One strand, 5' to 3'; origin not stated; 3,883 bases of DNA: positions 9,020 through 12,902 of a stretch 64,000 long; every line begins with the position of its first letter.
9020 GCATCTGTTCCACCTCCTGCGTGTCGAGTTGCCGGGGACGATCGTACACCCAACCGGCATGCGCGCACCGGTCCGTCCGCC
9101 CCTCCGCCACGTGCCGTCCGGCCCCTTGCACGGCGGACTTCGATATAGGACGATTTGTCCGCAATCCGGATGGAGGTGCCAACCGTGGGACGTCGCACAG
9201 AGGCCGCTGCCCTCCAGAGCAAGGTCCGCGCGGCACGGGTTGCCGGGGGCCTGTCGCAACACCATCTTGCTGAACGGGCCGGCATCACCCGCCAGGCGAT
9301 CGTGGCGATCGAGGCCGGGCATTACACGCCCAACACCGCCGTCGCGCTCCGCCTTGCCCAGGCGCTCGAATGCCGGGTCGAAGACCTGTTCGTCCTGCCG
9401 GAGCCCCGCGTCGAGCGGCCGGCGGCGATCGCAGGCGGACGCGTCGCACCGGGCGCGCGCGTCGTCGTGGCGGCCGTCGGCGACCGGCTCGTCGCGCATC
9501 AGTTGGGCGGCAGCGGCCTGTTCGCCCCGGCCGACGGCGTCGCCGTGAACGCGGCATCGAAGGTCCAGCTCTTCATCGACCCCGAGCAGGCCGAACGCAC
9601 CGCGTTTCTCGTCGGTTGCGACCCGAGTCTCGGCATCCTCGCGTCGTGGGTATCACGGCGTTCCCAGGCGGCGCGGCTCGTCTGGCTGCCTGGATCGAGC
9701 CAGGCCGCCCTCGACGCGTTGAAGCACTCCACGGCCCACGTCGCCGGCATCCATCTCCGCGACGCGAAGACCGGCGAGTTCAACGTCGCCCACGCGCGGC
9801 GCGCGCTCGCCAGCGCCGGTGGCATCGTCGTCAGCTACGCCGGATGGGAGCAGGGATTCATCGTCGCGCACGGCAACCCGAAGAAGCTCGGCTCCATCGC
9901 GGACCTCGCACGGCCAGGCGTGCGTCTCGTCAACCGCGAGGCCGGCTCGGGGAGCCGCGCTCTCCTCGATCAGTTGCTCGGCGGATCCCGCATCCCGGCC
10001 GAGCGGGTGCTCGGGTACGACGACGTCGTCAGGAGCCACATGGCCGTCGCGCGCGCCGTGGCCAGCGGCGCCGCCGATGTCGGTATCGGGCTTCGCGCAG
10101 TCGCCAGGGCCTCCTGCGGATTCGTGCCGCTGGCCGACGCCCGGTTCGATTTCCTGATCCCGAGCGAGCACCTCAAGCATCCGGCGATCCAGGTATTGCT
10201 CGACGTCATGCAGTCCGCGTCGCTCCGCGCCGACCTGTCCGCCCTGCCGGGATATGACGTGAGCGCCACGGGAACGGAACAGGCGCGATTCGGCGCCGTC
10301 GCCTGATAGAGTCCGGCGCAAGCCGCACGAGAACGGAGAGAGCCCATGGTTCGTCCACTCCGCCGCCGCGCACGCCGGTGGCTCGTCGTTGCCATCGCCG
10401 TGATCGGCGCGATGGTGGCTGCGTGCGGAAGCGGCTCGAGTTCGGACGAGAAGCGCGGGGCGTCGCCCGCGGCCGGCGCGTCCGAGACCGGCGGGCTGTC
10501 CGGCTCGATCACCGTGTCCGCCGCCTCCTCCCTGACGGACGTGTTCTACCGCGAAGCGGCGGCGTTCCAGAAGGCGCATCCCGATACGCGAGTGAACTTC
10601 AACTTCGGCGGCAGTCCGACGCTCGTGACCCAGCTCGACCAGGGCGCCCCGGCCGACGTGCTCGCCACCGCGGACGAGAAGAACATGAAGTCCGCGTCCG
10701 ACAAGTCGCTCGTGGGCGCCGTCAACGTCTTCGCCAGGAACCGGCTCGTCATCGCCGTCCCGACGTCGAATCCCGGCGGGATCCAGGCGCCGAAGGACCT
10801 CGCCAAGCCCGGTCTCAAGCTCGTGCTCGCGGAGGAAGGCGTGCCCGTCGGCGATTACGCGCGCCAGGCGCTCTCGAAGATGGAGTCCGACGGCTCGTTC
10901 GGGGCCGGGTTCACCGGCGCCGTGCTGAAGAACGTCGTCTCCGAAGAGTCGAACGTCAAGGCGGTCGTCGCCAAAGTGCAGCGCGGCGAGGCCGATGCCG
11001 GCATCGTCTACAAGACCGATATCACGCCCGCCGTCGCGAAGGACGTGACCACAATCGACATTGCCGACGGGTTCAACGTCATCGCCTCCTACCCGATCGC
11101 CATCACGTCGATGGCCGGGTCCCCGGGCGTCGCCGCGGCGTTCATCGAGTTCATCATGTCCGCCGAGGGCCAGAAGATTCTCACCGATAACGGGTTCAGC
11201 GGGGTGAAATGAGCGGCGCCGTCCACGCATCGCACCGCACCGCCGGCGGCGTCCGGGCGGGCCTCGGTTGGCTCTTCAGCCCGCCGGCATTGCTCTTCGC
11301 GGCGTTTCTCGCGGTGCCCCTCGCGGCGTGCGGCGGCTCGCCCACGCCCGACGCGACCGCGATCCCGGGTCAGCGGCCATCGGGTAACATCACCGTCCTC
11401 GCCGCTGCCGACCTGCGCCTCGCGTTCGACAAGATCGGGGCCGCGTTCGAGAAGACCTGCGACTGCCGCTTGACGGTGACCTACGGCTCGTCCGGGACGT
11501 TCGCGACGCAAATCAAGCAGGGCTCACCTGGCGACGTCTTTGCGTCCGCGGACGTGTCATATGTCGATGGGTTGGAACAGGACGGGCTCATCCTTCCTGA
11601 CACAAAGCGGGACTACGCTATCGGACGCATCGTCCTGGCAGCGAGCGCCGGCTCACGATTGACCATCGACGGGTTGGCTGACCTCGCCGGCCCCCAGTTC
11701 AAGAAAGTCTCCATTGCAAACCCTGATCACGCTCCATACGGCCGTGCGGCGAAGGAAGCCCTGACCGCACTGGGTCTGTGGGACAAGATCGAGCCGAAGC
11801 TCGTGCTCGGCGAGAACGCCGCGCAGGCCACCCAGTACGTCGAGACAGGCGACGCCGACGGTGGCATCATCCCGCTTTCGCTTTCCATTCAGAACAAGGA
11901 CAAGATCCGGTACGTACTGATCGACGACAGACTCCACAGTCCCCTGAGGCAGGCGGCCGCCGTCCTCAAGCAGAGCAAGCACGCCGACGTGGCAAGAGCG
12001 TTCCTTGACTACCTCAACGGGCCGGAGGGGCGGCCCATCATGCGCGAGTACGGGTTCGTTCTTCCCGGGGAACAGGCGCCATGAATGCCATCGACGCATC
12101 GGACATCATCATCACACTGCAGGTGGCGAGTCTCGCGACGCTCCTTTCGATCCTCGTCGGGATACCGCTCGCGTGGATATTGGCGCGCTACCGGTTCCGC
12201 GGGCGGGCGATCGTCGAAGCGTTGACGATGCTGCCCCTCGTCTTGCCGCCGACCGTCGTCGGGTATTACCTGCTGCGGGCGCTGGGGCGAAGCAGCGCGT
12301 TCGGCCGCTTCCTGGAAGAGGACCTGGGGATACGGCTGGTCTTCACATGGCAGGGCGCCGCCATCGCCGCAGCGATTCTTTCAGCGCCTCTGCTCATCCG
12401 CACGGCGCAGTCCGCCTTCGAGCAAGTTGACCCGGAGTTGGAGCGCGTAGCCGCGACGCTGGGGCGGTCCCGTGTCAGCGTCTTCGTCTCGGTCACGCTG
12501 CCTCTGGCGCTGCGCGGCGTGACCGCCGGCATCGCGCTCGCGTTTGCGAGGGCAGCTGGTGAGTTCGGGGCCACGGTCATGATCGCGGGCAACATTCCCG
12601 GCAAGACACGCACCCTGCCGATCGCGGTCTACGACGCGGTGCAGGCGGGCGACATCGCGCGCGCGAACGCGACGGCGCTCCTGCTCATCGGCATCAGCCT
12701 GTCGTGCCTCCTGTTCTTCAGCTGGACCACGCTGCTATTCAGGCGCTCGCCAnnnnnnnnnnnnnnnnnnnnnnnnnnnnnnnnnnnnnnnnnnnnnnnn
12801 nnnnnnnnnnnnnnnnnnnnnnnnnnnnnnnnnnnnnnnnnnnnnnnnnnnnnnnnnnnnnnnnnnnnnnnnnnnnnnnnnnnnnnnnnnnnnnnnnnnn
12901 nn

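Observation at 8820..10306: Split ModE-like molybdate regulator: HTH+PBP-like regulator divergent from a one-domain Mop protein, with a palindromic operator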

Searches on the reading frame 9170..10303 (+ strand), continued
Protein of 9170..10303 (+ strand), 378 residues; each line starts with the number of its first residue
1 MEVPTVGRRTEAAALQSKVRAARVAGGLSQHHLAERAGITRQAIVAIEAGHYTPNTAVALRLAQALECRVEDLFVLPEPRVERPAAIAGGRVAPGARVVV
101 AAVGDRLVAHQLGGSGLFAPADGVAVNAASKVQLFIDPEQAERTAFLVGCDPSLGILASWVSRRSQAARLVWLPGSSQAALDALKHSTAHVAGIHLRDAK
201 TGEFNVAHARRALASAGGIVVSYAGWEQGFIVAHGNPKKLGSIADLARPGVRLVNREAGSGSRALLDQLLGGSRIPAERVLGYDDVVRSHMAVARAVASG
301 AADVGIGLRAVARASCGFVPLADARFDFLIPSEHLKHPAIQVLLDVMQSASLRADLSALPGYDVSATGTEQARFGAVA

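Call 64: search_protein_families(library=pfam, proteins=[P0160, P0162, P0172, P0221, P0212, P0224, P0251], max_evalue=0.0001)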
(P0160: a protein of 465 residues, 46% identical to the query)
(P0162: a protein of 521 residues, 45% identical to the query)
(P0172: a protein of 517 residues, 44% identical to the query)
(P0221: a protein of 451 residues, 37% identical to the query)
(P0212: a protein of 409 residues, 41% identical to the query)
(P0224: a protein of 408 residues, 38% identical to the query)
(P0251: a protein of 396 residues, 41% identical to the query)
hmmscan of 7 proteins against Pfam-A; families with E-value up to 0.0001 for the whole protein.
P0160 (465 aa): 6 families
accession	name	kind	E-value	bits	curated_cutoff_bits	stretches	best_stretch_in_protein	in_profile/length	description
PF12727.12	PBP_like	-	1e-56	191.6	27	1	264-437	12-193/193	PBP superfamily domain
PF01381.28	HTH_3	-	1.1e-13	51.4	23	1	104-158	1-55/55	Helix-turn-helix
PF13531.11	SBP_bac_11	-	1.8e-08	34.9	25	1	244-442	12-218/227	Bacterial extracellular solute-binding protein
PF13560.12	HTH_31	-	5.8e-08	33.4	27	1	103-154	5-57/64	Helix-turn-helix domain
PF13443.12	HTH_26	-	2.9e-06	27.9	22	1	104-160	2-59/63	Cro/C1-type HTH DNA-binding domain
PF12974.12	Phosphonate-bd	-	3.2e-05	23.9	27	0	270-397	37-164/242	ABC transporter, phosphonate, periplasmic substrate-binding protein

P0162 (521 aa): 7 families
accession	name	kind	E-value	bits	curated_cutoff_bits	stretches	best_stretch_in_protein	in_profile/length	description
PF12727.12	PBP_like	-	1.9e-55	187.5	27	1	251-438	4-192/193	PBP superfamily domain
PF01381.28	HTH_3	-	4.3e-17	62.3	23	1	26-80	1-55/55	Helix-turn-helix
PF13560.12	HTH_31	-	2.6e-10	40.9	27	1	23-78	3-59/64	Helix-turn-helix domain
PF12844.13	HTH_19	-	1.5e-07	31.6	30.2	1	25-84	3-62/64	Helix-turn-helix domain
PF13531.11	SBP_bac_11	-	2.2e-07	31.3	25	1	257-404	25-172/227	Bacterial extracellular solute-binding protein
PF13443.12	HTH_26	-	2.8e-07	31.1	22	1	33-84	9-61/63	Cro/C1-type HTH DNA-binding domain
PF12974.12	Phosphonate-bd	-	1e-05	25.5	27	1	329-402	96-167/242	ABC transporter, phosphonate, periplasmic substrate-binding protein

P0172 (517 aa): 6 families
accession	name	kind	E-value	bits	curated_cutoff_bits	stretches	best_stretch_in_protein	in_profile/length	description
PF12727.12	PBP_like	-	2.2e-55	187.3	27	1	184-372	3-193/193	PBP superfamily domain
PF01381.28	HTH_3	-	1.5e-15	57.4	23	1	5-58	1-54/55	Helix-turn-helix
PF13560.12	HTH_31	-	2.1e-09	38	27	1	5-54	6-56/64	Helix-turn-helix domain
PF13443.12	HTH_26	-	4.8e-07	30.4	22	1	5-63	2-61/63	Cro/C1-type HTH DNA-binding domain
PF13531.11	SBP_bac_11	-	1.3e-05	25.5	25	1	245-374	74-215/227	Bacterial extracellular solute-binding protein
PF12844.13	HTH_19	-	2.9e-05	24.3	30.2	1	5-53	4-52/64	Helix-turn-helix domain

P0221 (451 aa): 4 families
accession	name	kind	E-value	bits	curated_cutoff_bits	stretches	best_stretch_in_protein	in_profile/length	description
PF12727.12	PBP_like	-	2.8e-57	193.4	27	1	235-424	2-192/193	PBP superfamily domain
PF01381.28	HTH_3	-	1.7e-13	50.8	23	1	11-65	1-55/55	Helix-turn-helix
PF13560.12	HTH_31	-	9.5e-11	42.3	27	1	11-64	6-60/64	Helix-turn-helix domain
PF13443.12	HTH_26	-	9.6e-06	26.2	22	1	10-66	1-58/63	Cro/C1-type HTH DNA-binding domain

P0212 (409 aa): 5 families
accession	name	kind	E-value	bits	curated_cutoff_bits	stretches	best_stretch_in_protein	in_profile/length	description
PF12727.12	PBP_like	-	6.2e-65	218.4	27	1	188-377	2-192/193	PBP superfamily domain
PF01381.28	HTH_3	-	1.2e-12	48.1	23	1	11-65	1-55/55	Helix-turn-helix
PF13560.12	HTH_31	-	1.8e-09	38.2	27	1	7-61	2-57/64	Helix-turn-helix domain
PF13531.11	SBP_bac_11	-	6.6e-07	29.8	25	1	192-343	22-172/227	Bacterial extracellular solute-binding protein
PF03466.25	LysR_substrate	-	2.4e-05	24.2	28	0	182-379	20-206/209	LysR substrate binding domain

P0224 (408 aa): 6 families
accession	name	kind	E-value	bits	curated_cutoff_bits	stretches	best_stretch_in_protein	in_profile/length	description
PF12727.12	PBP_like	-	6.5e-48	162.9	27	1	194-379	5-192/193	PBP superfamily domain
PF01381.28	HTH_3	-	4.9e-13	49.4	23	1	10-62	1-53/55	Helix-turn-helix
PF13560.12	HTH_31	-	1.8e-11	44.6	27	1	9-59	5-56/64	Helix-turn-helix domain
PF13531.11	SBP_bac_11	-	3.9e-09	37.1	25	1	254-371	75-200/227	Bacterial extracellular solute-binding protein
PF03466.25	LysR_substrate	-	4.5e-07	29.9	28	0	183-312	18-133/209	LysR substrate binding domain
PF12844.13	HTH_19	-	2.1e-05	24.8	30.2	1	8-58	2-52/64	Helix-turn-helix domain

P0251 (396 aa): 5 families
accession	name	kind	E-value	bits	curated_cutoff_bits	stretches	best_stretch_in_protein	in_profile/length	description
PF12727.12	PBP_like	-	9.2e-39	133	27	1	156-367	1-192/193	PBP superfamily domain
PF01381.28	HTH_3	-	4.1e-14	52.8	23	1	11-59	1-49/55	Helix-turn-helix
PF13560.12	HTH_31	-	2.5e-10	41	27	1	11-61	6-57/64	Helix-turn-helix domain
PF12844.13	HTH_19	-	1.3e-05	25.4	30.2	1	11-55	4-48/64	Helix-turn-helix domain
PF13443.12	HTH_26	-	3.2e-05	24.5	22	1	12-70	3-62/63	Cro/C1-type HTH DNA-binding domain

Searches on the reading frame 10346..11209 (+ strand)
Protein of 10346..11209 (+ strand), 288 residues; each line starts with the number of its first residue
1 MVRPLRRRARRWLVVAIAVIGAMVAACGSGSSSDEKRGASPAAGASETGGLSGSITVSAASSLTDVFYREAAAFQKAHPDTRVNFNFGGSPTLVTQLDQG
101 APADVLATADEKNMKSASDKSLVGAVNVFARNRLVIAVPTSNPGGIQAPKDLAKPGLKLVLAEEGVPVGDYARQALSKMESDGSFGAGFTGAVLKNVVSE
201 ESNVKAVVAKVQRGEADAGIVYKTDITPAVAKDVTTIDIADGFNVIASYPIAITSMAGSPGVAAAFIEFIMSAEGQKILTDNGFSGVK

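Call 3: search_protein_families(library=pfam, proteins=[window:10346-11209:+], max_evalue=0.01)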
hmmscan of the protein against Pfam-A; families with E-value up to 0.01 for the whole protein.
window:10346-11209:+ (288 aa): 8 families
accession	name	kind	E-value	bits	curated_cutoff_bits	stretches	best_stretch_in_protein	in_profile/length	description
PF13531.11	SBP_bac_11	-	5e-51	174.1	25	1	55-284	1-226/227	Bacterial extracellular solute-binding protein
PF01547.30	SBP_bac_1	-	1.1e-20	75.2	26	1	60-277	1-307/307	Bacterial extracellular solute-binding protein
PF12727.12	PBP_like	-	3.2e-08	33.4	27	1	72-221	2-150/193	PBP superfamily domain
PF03466.25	LysR_substrate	-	1.1e-06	28.6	28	1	49-177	2-124/209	LysR substrate binding domain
PF12974.12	Phosphonate-bd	-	6.7e-06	26.1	27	1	91-287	58-234/242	ABC transporter, phosphonate, periplasmic substrate-binding protein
PF12849.12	PBP_like_2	-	0.00061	20.1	27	1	47-160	4-115/267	PBP superfamily domain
PF13416.11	SBP_bac_8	-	0.00093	19.5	27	0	205-279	176-252/279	Bacterial extracellular solute-binding protein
PF13343.11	SBP_bac_6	-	0.0028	17.6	24.6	1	190-284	126-216/245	Bacterial extracellular solute-binding protein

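Call 4: search_protein_families(library=ncbifam, proteins=[window:10346-11209:+], max_evalue=0.01)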
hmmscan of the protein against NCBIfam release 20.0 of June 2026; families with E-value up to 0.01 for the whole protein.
window:10346-11209:+ (288 aa): 13 families
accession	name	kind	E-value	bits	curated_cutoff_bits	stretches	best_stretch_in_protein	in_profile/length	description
TIGR01256.1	modA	equivalog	2.7e-39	135.3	62.5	1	60-282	1-216/217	molybdate ABC transporter substrate-binding protein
NF007958.0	PRK10677.1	equivalog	2.7e-23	82.3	253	1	52-285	25-254/256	molybdate ABC transporter substrate-binding protein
NF002918.0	PRK03537.1-4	equivalog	7.9e-23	81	288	1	53-285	6-244/246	molybdate ABC transporter substrate-binding protein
NF002917.0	PRK03537.1-3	equivalog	5.6e-12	45.4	264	1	55-285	25-262/267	molybdate ABC transporter substrate-binding protein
NF002916.0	PRK03537.1-2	equivalog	1.7e-11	44.1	359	1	55-287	5-243/244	molybdate ABC transporter substrate-binding protein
NF002919.0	PRK03537.1-6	equivalog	4.8e-11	42.6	482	1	48-285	27-271/275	molybdate ABC transporter substrate-binding protein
NF003196.0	PRK04168.1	equivalog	7.7e-10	38.1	355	1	23-137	19-117/338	tungstate ABC transporter substrate-binding protein WtpA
NF002915.0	PRK03537.1-1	equivalog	2.4e-08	33.7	383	1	57-285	3-226/236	molybdate ABC transporter substrate-binding protein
TIGR02136.1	ptsS_2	subfamily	5e-08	32.5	206.6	1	10-101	2-87/295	phosphate ABC transporter substrate-binding protein PstS family protein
NF002920.0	PRK03537.2-1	equivalog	2e-07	30.5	470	1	55-285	26-273/314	molybdate ABC transporter substrate-binding protein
TIGR03730.1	tungstate_WtpA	equivalog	1.1e-06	28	242.75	1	55-137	3-86/275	tungstate ABC transporter substrate-binding protein WtpA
NF058595.1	invert_tail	domain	0.0005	20.4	37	1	6-64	50-111/113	lipo-invert putative C-terminal anchoring domain-containing protein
TIGR00971.1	3a0106s03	subfamily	0.0062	15.8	155.5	1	132-282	103-266/315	sulfate ABC transporter substrate-binding protein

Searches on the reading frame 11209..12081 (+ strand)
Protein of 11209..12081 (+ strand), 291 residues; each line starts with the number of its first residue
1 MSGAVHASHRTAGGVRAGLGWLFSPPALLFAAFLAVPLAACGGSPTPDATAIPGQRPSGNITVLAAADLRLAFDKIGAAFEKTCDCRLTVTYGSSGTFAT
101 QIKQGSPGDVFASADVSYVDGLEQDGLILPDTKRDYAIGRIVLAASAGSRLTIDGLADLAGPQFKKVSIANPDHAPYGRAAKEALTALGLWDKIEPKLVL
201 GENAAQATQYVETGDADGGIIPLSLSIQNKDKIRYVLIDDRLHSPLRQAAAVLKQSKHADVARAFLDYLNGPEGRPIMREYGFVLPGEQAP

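Call 3: search_protein_families(library=pfam, proteins=[window:11209-12081:+], max_evalue=0.01)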
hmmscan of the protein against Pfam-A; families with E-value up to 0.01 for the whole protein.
window:11209-12081:+ (291 aa): 3 families
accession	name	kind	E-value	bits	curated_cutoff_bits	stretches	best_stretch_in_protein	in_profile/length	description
PF13531.11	SBP_bac_11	-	3.2e-70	236.9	25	1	61-283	1-226/227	Bacterial extracellular solute-binding protein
PF01547.30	SBP_bac_1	-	3.2e-18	67.2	26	1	69-274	4-305/307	Bacterial extracellular solute-binding protein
PF13416.11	SBP_bac_8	-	0.0018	18.6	27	0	187-274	158-248/279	Bacterial extracellular solute-binding protein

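Call 4: search_protein_families(library=ncbifam, proteins=[window:11209-12081:+], max_evalue=0.01)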
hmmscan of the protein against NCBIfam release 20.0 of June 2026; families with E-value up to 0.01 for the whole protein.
window:11209-12081:+ (291 aa): 9 families
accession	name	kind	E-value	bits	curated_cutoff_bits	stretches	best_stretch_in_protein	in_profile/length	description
TIGR01256.1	modA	equivalog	1.5e-58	198.3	62.5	1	66-282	1-217/217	molybdate ABC transporter substrate-binding protein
NF007958.0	PRK10677.1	equivalog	1.6e-33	115.8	253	1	58-284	25-254/256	molybdate ABC transporter substrate-binding protein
NF002918.0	PRK03537.1-4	equivalog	2.7e-13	49.8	288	1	57-284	4-244/246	molybdate ABC transporter substrate-binding protein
NF002916.0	PRK03537.1-2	equivalog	3.8e-07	29.8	359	1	61-178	5-120/244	molybdate ABC transporter substrate-binding protein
NF002919.0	PRK03537.1-6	equivalog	3.3e-06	26.8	482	1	59-182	32-153/275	molybdate ABC transporter substrate-binding protein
NF002917.0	PRK03537.1-3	equivalog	1.3e-05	24.5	264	1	61-126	25-90/267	molybdate ABC transporter substrate-binding protein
NF002920.0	PRK03537.2-1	equivalog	0.00014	21.2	470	1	58-179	23-148/314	molybdate ABC transporter substrate-binding protein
NF002915.0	PRK03537.1-1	equivalog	0.00086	18.8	383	1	62-145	2-79/236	molybdate ABC transporter substrate-binding protein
NF003196.0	PRK04168.1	equivalog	0.00093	18.1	355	0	53-121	26-96/338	tungstate ABC transporter substrate-binding protein WtpA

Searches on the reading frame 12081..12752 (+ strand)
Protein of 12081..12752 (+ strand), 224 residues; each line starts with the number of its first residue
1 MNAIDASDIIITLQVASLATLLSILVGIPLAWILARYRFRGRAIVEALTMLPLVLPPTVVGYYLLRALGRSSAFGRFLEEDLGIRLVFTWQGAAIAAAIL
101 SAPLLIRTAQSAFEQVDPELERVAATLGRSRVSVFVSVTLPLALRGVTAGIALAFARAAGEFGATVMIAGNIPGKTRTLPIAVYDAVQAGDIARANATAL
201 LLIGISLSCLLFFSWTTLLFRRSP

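Call 3: search_protein_families(library=pfam, proteins=[window:12081-12752:+], max_evalue=0.01)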
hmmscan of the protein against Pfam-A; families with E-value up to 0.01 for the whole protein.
window:12081-12752:+ (224 aa): 1 family
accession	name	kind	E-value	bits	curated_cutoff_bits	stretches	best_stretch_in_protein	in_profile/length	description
PF00528.27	BPD_transp_1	-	1.5e-16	61.1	26.4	1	27-222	1-181/184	Binding-protein-dependent transport system inner membrane component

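Call 4: search_protein_families(library=ncbifam, proteins=[window:12081-12752:+], max_evalue=0.01)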
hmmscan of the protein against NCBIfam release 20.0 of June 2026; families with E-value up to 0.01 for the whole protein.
window:12081-12752:+ (224 aa): 35 families (the best 25 are shown)
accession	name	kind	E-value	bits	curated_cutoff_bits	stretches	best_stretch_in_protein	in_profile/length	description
TIGR02141.1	modB_ABC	equivalog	7e-71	238.2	182.6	1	11-215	2-204/208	molybdate ABC transporter permease subunit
NF006939.0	PRK09421.1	equivalog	3.5e-65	219.6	262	1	7-215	10-219/230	molybdate ABC transporter permease subunit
TIGR01581.1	Mo_ABC_porter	hypoth_equivalog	1e-56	192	210.3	1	9-210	23-223/225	ABC transporter permease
TIGR00969.1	3a0106s02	subfamily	9.8e-50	169.5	240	1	8-212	62-265/272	sulfate ABC transporter permease subunit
TIGR02139.1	permease_CysT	equivalog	4e-45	154.5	246.1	1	9-214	52-256/265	sulfate ABC transporter permease subunit CysT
NF008208.0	PRK10971.1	equivalog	8.7e-42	143.5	415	1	11-219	62-267/277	sulfate/thiosulfate ABC transporter permease CysT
NF040839.1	tungstate_WtpB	equivalog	1.3e-41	142.9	340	1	9-215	46-246/251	tungstate ABC transporter permease WtpB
TIGR02140.1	permease_CysW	equivalog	1.1e-35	123.4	329.1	1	7-211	47-250/261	sulfate ABC transporter permease subunit CysW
NF038017.1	ABC_perm1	subfamily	1.1e-28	100.5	100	1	12-202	1-183/184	ABC transporter permease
NF008620.0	PRK11602.1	equivalog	6.2e-26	91.3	442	1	9-210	66-266/291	sulfate/thiosulfate ABC transporter permease CysW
NF011624.0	PRK15050.1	equivalog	4.5e-19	68.7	247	1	9-215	75-282/297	2-aminoethylphosphonate ABC transporter permease subunit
TIGR03255.1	PhnV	equivalog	5.7e-19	68.8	358.7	1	10-211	69-259/270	2-aminoethylphosphonate ABC transport system, membrane component PhnV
NF041773.1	tung_perm_TupB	equivalog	7e-19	68.5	320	1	7-209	24-218/230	tungstate ABC transporter permease TupB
TIGR03226.1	PhnU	equivalog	1.2e-16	61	283.45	1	10-209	94-296/311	2-aminoethylphosphonate ABC transporter permease subunit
NF006955.0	PRK09433.2-3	equivalog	2.4e-15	56.2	801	1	11-211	56-256/543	thiamine/thiamine pyrophosphate ABC transporter permease ThiP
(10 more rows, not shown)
